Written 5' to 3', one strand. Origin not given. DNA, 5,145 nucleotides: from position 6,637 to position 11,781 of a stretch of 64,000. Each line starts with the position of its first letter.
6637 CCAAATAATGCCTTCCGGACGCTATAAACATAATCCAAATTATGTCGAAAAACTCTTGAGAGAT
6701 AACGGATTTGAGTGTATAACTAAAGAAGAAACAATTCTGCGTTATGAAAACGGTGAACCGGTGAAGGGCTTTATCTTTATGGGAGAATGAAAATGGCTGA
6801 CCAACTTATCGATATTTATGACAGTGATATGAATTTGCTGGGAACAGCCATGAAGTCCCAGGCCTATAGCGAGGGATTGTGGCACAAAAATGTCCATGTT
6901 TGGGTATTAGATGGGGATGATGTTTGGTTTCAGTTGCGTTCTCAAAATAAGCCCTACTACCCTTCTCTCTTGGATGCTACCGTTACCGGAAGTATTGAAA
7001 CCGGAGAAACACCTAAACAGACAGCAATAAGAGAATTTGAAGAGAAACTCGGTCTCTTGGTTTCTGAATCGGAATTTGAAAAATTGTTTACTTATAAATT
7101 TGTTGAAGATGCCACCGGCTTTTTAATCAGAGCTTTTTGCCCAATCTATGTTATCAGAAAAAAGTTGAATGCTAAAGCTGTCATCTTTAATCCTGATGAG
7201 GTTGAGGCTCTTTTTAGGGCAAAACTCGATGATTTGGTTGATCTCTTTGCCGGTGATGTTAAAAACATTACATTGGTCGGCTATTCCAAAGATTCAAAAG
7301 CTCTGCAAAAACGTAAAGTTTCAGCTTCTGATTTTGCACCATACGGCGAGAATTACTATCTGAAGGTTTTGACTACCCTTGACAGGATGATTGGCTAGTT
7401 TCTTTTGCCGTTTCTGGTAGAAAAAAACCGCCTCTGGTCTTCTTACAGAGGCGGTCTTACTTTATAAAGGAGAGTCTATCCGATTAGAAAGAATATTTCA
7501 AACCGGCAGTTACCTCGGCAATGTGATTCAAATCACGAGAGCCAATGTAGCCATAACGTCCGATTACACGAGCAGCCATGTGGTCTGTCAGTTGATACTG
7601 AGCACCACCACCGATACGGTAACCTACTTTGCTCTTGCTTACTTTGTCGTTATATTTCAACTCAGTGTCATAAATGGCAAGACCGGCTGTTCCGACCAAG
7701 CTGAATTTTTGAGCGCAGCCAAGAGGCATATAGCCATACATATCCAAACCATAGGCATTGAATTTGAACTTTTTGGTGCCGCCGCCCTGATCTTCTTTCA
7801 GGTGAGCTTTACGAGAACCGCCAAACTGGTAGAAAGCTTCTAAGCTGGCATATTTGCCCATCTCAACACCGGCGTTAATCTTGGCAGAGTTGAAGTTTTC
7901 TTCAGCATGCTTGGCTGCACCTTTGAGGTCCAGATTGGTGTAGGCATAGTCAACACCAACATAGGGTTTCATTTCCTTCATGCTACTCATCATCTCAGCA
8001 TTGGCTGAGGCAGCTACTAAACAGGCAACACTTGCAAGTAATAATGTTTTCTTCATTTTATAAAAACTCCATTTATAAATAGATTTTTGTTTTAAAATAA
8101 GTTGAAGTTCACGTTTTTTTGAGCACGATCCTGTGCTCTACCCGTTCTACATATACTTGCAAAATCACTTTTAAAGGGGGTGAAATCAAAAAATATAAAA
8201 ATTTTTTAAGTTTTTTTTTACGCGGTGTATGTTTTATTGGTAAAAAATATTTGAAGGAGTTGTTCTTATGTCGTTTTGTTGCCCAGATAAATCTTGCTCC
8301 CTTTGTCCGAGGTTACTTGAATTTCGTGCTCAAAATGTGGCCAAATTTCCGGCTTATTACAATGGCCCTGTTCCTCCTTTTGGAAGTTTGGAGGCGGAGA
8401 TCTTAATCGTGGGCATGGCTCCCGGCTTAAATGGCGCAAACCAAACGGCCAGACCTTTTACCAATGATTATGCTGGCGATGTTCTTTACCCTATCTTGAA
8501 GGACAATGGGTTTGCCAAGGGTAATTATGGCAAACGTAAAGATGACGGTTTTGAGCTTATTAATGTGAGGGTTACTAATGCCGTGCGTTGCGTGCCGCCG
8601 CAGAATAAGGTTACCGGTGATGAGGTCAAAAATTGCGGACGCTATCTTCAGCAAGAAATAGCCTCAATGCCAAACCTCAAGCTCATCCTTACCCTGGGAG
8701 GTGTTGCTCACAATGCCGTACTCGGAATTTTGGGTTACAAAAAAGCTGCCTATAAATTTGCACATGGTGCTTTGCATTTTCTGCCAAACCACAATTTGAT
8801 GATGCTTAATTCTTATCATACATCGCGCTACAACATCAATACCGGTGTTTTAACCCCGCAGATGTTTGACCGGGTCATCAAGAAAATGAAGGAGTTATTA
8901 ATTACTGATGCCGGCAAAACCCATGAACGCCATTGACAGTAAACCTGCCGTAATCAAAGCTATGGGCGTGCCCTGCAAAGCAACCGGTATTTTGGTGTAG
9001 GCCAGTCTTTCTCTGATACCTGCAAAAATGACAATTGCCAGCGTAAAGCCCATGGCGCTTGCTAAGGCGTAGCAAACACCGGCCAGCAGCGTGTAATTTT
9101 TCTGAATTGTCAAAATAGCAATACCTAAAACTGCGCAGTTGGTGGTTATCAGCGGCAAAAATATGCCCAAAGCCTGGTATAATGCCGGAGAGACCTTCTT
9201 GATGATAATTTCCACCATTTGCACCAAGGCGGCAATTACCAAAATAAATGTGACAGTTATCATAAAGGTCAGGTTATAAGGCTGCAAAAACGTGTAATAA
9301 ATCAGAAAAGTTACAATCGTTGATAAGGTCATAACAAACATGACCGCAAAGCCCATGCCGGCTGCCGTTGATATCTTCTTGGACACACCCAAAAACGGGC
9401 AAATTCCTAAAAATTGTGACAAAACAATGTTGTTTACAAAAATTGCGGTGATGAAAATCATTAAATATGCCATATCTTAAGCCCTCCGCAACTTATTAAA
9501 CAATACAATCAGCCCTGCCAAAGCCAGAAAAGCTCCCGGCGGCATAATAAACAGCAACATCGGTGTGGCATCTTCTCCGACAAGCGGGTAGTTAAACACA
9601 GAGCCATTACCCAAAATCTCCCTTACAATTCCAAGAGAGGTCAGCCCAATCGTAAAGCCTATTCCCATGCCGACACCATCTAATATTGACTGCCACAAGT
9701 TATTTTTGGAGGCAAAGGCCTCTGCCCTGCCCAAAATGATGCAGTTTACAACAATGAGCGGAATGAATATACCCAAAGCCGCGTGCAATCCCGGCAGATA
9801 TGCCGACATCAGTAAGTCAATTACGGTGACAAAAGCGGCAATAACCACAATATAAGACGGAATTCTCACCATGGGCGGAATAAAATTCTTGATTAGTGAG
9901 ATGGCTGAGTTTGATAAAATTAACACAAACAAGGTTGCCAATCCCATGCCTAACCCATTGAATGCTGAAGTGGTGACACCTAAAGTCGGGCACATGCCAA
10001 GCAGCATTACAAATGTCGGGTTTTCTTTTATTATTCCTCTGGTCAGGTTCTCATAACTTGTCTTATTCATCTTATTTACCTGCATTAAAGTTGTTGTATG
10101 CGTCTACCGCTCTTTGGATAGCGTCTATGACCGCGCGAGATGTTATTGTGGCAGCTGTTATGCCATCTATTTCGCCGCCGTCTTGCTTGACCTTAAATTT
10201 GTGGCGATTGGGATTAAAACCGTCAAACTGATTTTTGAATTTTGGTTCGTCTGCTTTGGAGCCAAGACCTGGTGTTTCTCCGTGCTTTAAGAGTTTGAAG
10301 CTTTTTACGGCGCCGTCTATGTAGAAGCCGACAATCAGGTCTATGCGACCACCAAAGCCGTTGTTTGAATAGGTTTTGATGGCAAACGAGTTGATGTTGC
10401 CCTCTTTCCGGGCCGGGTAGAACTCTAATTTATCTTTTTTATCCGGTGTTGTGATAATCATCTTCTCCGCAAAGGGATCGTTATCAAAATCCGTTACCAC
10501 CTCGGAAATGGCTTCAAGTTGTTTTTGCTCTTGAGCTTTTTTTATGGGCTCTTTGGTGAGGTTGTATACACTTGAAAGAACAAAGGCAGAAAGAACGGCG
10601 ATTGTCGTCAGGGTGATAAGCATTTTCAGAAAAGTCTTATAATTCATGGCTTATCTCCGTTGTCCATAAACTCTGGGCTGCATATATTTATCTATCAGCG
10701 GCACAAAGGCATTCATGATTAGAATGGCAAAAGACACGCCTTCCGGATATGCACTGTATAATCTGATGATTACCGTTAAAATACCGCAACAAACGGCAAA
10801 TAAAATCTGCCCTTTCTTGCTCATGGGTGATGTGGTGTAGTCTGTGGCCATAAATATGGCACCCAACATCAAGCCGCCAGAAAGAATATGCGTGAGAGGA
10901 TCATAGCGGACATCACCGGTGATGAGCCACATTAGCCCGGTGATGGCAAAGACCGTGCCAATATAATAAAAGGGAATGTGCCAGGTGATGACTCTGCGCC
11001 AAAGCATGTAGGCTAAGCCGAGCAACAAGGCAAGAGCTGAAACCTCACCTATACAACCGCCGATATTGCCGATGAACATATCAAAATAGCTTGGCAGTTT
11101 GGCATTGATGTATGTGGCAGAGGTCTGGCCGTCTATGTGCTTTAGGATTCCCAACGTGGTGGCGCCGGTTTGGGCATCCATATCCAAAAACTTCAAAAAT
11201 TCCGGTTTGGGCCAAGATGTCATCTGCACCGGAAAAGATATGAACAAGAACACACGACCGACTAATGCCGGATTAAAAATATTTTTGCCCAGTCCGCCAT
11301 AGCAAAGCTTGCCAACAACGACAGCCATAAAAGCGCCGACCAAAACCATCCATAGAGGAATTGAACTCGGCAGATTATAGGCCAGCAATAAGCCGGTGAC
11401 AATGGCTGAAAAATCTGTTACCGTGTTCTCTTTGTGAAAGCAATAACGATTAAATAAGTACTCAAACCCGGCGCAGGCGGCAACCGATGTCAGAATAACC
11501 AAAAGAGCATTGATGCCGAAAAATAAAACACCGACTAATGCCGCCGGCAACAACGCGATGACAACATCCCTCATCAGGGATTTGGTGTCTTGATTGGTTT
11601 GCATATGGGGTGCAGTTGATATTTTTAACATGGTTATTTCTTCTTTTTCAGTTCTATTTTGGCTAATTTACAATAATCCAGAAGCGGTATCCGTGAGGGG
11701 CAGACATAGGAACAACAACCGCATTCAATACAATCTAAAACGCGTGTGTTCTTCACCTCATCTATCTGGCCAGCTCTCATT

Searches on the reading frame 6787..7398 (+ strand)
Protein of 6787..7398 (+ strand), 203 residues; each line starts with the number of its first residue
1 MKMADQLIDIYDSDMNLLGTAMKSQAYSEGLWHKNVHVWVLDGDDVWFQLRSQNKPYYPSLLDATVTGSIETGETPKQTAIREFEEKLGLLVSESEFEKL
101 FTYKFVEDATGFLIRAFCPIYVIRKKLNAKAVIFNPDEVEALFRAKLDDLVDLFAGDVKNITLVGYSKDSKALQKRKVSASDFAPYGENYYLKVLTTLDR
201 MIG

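Call 83: search_protein_families(library=pfam, proteins=[window:6787-7398:+], max_evalue=0.00001)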
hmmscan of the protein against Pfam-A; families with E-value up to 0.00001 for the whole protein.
window:6787-7398:+ (203 aa): 1 family
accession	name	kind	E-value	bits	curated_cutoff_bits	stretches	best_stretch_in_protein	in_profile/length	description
PF00293.34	NUDIX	-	4.3e-11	43.4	21.1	1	33-150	3-118/134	NUDIX domain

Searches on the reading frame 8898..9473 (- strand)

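Call 83: search_protein_families(library=pfam, proteins=[window:8898-9473:-], max_evalue=0.00001)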
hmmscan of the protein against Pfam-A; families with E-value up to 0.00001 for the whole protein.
window:8898-9473:- (191 aa): 1 family
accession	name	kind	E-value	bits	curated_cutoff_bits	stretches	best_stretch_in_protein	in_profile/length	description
PF02508.19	Rnf-Nqr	-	4.5e-59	199.8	23.8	1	3-189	1-173/174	Rnf-Nqr subunit, membrane protein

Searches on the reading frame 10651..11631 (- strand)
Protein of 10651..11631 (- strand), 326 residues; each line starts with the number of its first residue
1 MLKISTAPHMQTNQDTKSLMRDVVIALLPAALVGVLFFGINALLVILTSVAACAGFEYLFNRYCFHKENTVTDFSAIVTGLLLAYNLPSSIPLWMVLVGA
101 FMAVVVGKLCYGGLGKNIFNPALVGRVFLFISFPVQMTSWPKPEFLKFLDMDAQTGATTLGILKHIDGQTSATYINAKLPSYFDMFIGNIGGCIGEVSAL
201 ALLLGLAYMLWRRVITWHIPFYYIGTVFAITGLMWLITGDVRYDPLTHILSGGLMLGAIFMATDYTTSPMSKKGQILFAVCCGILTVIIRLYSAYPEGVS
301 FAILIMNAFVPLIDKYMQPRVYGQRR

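Call 83: search_protein_families(library=pfam, proteins=[window:10651-11631:-], max_evalue=0.00001)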
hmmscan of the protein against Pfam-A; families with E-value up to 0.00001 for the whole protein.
window:10651-11631:- (326 aa): 1 family
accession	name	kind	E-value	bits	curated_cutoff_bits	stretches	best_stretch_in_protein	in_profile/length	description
PF03116.20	NQR2_RnfD_RnfE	-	8.6e-123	409.9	27.7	1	4-323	2-296/296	NQR2, RnfD, RnfE family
